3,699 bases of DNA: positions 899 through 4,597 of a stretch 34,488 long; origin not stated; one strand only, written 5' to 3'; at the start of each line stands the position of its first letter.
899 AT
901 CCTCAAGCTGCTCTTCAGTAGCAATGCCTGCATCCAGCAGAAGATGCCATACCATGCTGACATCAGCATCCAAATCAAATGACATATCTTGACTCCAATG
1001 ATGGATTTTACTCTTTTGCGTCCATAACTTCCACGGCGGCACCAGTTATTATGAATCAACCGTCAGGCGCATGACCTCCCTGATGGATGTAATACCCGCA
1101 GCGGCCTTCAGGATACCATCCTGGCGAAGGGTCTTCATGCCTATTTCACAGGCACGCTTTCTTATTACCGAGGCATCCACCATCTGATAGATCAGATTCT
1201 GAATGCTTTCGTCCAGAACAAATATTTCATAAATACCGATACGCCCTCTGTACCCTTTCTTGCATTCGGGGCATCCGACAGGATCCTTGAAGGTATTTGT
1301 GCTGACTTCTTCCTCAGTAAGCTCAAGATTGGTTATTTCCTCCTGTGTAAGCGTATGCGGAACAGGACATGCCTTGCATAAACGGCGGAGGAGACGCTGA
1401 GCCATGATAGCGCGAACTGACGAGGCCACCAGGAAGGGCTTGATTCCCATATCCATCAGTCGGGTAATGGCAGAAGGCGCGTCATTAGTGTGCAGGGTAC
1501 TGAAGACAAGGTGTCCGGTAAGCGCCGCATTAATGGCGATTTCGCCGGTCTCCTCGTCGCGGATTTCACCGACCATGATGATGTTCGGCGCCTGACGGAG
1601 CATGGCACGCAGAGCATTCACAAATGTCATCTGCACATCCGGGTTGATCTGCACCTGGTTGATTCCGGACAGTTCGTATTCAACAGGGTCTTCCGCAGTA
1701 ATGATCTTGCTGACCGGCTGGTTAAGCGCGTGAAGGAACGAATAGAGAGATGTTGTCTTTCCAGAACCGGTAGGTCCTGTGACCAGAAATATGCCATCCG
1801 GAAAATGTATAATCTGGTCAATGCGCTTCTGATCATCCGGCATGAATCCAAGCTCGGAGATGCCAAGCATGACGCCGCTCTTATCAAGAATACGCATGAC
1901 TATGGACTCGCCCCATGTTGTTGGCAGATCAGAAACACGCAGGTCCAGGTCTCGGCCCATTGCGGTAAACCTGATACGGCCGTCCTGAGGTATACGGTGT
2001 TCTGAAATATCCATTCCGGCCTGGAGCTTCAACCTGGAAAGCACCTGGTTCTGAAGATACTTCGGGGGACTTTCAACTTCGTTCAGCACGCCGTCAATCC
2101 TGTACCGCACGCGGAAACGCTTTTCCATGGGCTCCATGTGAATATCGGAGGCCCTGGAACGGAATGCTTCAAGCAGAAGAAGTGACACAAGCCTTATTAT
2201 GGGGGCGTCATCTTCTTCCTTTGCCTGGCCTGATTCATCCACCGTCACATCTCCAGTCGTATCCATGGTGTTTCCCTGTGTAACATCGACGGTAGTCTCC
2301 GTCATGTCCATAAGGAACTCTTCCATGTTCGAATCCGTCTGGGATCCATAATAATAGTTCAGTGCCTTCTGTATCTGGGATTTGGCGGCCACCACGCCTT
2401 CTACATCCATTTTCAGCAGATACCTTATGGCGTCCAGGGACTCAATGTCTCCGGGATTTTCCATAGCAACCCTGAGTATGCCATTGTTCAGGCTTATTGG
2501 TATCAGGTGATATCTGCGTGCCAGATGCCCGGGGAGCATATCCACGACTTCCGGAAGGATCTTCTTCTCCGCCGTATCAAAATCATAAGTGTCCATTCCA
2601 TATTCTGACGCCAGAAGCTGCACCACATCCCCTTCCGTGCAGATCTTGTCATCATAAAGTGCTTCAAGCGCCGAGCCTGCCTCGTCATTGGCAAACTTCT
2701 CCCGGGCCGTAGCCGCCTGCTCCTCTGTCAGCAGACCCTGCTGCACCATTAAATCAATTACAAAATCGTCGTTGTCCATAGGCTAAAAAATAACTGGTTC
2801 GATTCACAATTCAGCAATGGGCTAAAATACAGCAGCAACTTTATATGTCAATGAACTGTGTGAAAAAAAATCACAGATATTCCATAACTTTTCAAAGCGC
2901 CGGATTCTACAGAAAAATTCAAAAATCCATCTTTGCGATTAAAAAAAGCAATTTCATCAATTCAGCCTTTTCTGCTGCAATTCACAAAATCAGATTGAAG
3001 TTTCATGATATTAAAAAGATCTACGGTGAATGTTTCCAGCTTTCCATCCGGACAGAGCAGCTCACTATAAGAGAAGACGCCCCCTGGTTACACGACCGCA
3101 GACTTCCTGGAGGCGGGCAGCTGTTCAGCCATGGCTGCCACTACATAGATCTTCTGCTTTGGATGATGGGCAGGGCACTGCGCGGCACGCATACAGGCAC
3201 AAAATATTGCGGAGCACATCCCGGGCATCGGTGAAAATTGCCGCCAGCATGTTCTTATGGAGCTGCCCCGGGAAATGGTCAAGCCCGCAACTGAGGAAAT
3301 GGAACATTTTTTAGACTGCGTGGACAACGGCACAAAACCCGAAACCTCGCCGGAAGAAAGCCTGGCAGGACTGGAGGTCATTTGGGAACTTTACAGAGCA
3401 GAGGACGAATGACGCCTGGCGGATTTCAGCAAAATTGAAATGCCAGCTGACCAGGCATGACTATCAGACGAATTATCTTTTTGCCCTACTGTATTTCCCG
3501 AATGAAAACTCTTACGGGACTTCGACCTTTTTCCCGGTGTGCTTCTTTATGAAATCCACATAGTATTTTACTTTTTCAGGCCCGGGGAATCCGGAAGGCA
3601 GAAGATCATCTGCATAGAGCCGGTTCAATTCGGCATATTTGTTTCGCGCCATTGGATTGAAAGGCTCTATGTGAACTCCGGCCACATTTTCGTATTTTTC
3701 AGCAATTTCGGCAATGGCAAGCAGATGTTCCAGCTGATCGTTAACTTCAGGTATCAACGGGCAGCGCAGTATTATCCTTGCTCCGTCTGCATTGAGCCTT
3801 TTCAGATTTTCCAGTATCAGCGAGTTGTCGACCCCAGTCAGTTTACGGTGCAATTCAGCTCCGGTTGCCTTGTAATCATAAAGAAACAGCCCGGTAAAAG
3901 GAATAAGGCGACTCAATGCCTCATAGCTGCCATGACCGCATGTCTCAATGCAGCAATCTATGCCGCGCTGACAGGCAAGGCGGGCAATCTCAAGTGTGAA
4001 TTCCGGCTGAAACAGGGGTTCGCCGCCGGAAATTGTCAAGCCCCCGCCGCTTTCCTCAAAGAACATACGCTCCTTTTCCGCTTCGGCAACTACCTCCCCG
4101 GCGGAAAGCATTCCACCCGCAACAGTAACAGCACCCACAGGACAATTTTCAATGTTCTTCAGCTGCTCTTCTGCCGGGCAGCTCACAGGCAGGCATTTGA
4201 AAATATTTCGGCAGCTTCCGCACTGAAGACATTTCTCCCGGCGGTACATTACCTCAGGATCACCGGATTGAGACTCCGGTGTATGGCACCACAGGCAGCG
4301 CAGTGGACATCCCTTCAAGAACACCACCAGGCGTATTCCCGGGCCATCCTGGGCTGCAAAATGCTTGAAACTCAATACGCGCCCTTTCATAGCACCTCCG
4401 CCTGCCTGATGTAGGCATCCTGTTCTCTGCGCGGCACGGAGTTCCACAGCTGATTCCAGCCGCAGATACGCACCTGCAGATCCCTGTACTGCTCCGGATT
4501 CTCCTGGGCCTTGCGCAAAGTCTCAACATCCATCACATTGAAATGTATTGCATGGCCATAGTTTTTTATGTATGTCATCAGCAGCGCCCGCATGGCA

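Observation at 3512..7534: Orphan AraC-GRE-activase module with a divergent, N-terminally short glycyl radical enzyme of unknown substrate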

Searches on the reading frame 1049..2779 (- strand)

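Call 12: search_protein_families(library=pfam, proteins=[window:1049-2779:-], max_evalue=0.001)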
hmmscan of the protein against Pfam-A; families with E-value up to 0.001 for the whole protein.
window:1049-2779:- (576 aa): 4 families
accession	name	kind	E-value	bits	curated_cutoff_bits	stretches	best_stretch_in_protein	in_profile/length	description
PF00437.27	T2SSE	-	1.5e-136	455.3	24.9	1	188-571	2-370/370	Type II/IV secretion system protein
PF05157.20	MshEN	-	1.6e-17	63.7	23.1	1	68-148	7-88/90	MshEN domain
PF13476.12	AAA_23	-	1.6e-05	26.1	27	1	321-356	12-47/201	AAA domain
PF13401.12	AAA_22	-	0.00031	21.5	27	1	327-365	4-42/130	AAA domain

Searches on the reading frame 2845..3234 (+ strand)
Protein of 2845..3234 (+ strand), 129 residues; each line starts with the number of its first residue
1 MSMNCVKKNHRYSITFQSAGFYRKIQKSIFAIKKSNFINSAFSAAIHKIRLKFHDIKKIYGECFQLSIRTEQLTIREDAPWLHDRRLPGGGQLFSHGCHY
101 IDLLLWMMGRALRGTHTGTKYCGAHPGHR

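Call 12: search_protein_families(library=pfam, proteins=[window:2845-3234:+], max_evalue=0.001)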
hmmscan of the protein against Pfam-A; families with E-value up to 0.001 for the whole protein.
window:2845-3234:+ (129 aa): 1 family
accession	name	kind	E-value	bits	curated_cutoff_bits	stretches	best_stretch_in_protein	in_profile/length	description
PF22725.1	GFO_IDH_MocA_C3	-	7.9e-07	29.5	27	1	61-110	14-64/124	GFO/IDH/MocA C-terminal domain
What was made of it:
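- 2845..3420 (+): Adjacent remnant of a Gfo/Idh/MocA oxidoreductase gene (C-terminal half only, frameshifted). It is a neighbour and probably not a working part of the module. It matches PF22725 at residues 61-110 of the 129-aa ORF (call 12).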

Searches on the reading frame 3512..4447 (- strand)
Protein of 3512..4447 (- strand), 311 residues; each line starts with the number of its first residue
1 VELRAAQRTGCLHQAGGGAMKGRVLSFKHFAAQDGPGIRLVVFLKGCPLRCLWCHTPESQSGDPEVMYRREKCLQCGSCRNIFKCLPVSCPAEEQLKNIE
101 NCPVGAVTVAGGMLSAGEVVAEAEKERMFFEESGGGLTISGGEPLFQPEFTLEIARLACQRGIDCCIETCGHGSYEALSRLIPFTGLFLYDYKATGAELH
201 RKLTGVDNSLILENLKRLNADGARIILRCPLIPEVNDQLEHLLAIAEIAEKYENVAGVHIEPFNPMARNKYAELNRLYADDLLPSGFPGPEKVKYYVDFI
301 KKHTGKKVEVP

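Call 7: search_protein_families(library=pfam, proteins=[window:3512-4447:-], max_evalue=0.01)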
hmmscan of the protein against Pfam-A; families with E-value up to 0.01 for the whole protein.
window:3512-4447:- (311 aa): 2 families
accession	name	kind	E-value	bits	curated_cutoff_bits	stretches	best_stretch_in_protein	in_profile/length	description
PF04055.27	Radical_SAM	-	4.3e-14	53.5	29.5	1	42-243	2-163/166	Radical SAM superfamily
PF13353.11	Fer4_12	-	1.8e-09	38.5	22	1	34-163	2-82/137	4Fe-4S single cluster domain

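Call 8: search_protein_families(library=ncbifam, proteins=[window:3512-4447:-], max_evalue=0.01)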
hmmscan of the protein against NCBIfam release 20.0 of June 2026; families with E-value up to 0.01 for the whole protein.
window:3512-4447:- (311 aa): 19 families
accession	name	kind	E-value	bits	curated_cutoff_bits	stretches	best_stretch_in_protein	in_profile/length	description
TIGR02494.1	PFLE_PFLC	subfamily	1.7e-75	254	174.35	1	28-280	5-271/293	glycyl-radical enzyme activating protein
NF043069.1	T4HPD_activ_SAM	equivalog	3.3e-72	243.4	425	1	22-282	2-272/299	trans-4-hydroxy-L-proline dehydratase activase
NF048010.1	SfplDhtActHpsHDes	equivalog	2.4e-69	233.4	430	1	20-279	4-279/298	(2S)-3-sulfopropanediol dehydratase activating enzyme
TIGR04395.1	cutC_activ_rSAM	equivalog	8.6e-63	212.4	360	1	21-279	4-278/309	choline TMA-lyase-activating enzyme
NF033719.1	ind_deCO2_activ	equivalog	1.7e-59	201.6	425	1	24-279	3-274/302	indoleacetate decarboxylase activase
NF048008.1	SfplDhtActHpfHKleb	equivalog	1.3e-55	188.9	500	1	24-278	2-273/308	(2S)-3-sulfopropanediol dehydratase activating enzyme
NF007483.0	PRK10076.1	equivalog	4.7e-51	173.7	326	1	2-279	2-262/292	[formate-C-acetyltransferase]-activating enzyme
TIGR04003.1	rSAM_BssD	equivalog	1.4e-50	172.3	496.45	1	27-301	6-297/314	[benzylsuccinate synthase]-activating enzyme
TIGR02493.1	PFLA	equivalog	2.8e-49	167.6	231.75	2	112-279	44-213/235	pyruvate formate-lyase-activating protein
NF033717.2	HPDL_rSAM_activ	equivalog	4.9e-44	150.8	420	1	20-278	2-276/311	4-hydroxyphenylacetate decarboxylase activase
NF008356.0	PRK11145.1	equivalog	1.1e-33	116.5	375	2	111-281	48-221/246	pyruvate formate lyase 1-activating protein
TIGR04041.1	activase_YjjW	hypoth_equivalog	9.8e-33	113.7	250.2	1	29-267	9-242/276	YjjW family glycine radical enzyme activase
TIGR02495.1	NrdG2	equivalog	1.1e-09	38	131.15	2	27-59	5-38/193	anaerobic ribonucleoside-triphosphate reductase activating protein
TIGR02491.1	NrdG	equivalog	8.9e-08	32.2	126.1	1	25-61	3-39/154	anaerobic ribonucleoside-triphosphate reductase activating protein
TIGR04349.1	rSAM_QueE_gams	hypoth_equivalog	1.1e-06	28.4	300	0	41-62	23-44/210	7-carboxy-7-deazaguanine synthase QueE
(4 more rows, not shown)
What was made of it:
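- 3512..4390 (-): GRE-activating radical-SAM enzyme (292 aa from the ATG at 4390). It has the CxxxCxxC motif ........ and a reduced ferredoxin-like insert with 4 rather than 8 conserved Cys. TIGR02494 scores 254 bits against a cut-off of 174 (call 8).
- Checked: It scores 254 bits on TIGR02494 against a cut-off of 174 (call 8).
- It falls below every curated equivalog cut-off by three- to twenty-fold (call 8).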
